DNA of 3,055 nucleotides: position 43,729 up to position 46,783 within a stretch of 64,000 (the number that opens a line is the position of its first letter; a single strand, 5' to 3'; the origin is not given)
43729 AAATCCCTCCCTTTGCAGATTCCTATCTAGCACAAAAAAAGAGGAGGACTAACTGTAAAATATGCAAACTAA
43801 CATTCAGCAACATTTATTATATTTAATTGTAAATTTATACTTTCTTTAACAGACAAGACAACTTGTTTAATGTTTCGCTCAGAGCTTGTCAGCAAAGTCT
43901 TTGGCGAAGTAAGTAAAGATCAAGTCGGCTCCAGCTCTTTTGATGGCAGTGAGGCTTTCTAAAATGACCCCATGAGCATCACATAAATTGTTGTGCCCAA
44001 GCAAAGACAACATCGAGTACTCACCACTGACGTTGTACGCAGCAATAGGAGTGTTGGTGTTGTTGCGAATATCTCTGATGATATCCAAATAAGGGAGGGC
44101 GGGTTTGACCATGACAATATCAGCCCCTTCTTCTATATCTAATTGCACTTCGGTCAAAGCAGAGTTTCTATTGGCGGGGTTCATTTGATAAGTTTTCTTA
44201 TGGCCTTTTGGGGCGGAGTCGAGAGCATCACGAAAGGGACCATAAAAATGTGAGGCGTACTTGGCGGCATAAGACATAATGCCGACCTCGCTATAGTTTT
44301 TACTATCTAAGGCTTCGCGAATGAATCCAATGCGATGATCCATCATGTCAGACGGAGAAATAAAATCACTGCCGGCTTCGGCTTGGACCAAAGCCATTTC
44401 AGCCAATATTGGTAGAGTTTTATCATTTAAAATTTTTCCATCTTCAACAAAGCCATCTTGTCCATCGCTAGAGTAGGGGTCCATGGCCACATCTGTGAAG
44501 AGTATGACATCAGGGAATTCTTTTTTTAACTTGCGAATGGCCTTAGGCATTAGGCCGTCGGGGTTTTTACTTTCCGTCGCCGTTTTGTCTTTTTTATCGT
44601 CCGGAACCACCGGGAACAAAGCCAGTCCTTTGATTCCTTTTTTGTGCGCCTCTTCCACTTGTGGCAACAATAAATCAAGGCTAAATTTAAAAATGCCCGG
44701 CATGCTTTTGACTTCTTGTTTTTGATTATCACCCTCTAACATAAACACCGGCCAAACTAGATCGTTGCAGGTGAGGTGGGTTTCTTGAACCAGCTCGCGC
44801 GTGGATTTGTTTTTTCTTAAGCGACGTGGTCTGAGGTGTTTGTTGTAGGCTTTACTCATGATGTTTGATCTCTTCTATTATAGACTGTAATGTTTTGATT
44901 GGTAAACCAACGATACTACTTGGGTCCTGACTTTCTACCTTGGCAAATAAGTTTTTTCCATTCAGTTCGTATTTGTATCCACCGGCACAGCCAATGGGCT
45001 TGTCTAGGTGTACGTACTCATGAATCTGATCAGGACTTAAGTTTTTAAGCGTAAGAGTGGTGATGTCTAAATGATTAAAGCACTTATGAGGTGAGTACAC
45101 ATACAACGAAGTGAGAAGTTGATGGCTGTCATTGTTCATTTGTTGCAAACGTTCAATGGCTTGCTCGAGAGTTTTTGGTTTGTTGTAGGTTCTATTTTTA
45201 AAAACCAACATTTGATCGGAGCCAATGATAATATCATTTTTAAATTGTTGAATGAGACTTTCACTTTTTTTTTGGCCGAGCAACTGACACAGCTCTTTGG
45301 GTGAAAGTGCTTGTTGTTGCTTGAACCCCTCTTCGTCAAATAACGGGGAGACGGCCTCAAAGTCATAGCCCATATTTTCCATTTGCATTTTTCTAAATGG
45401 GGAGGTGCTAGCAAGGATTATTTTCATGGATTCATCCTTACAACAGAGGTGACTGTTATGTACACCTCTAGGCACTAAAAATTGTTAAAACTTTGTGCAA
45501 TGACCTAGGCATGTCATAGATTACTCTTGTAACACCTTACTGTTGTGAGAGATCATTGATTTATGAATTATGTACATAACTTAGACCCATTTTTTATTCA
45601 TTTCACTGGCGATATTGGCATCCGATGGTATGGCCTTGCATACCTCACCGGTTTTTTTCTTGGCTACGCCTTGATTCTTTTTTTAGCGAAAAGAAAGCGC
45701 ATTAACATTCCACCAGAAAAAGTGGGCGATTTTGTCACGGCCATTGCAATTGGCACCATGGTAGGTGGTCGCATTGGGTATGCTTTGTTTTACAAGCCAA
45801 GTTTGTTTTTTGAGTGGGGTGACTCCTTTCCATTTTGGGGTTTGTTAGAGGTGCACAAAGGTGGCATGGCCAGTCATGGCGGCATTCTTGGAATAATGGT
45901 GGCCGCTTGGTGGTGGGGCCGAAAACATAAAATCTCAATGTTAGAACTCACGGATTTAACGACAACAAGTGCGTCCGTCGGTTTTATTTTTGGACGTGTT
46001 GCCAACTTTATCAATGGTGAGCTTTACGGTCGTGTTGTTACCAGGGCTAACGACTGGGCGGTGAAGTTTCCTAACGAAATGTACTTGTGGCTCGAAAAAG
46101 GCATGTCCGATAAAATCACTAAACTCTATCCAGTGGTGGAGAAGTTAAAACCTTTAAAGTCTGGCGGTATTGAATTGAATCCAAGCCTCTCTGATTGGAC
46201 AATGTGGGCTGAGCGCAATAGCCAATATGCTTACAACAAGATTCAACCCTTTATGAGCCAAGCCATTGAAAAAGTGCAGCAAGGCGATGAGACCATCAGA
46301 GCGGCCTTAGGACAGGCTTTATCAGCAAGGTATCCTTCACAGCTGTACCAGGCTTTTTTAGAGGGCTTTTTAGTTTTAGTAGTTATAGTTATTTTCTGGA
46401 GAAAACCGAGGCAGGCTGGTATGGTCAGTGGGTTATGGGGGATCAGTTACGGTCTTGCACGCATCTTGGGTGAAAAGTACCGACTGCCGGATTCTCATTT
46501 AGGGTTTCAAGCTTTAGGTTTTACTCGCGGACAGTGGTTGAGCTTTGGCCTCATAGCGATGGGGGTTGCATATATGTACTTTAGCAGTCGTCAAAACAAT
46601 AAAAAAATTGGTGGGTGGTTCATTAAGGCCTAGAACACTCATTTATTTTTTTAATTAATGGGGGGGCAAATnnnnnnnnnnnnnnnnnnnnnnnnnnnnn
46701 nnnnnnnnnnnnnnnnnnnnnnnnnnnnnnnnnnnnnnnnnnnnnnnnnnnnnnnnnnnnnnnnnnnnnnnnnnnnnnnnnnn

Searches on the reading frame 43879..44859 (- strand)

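Call 75: search_protein_families(library=pfam, proteins=[window:43879-44859:-], max_evalue=0.001)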
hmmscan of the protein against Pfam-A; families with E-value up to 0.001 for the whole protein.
window:43879-44859:- (326 aa): 1 family
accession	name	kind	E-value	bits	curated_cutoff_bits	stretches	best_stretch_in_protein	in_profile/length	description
PF00490.27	ALAD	-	9.7e-134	445.9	24.6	1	10-324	3-316/317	Delta-aminolevulinic acid dehydratase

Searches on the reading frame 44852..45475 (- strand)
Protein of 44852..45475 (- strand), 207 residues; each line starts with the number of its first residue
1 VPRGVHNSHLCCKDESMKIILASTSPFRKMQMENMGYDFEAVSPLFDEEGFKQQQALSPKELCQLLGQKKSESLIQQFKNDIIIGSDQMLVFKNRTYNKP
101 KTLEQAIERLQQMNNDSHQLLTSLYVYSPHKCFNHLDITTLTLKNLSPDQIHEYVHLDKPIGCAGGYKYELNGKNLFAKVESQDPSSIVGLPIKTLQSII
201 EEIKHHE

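Call 75: search_protein_families(library=pfam, proteins=[window:44852-45475:-], max_evalue=0.001)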
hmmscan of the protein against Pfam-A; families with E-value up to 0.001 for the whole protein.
window:44852-45475:- (207 aa): 1 family
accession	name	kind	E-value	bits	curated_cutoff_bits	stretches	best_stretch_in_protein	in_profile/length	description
PF02545.19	Maf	-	7e-41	140.4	27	1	18-202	1-186/187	Maf-like protein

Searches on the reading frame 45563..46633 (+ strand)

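Call 75: search_protein_families(library=pfam, proteins=[window:45563-46633:+], max_evalue=0.001)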
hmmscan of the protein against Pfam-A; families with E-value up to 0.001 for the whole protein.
window:45563-46633:+ (356 aa): 1 family
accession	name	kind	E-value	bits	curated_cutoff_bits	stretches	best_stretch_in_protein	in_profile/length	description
PF01790.23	LGT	-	1.4e-55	188.6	24.9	1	10-339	2-239/240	Prolipoprotein diacylglyceryl transferase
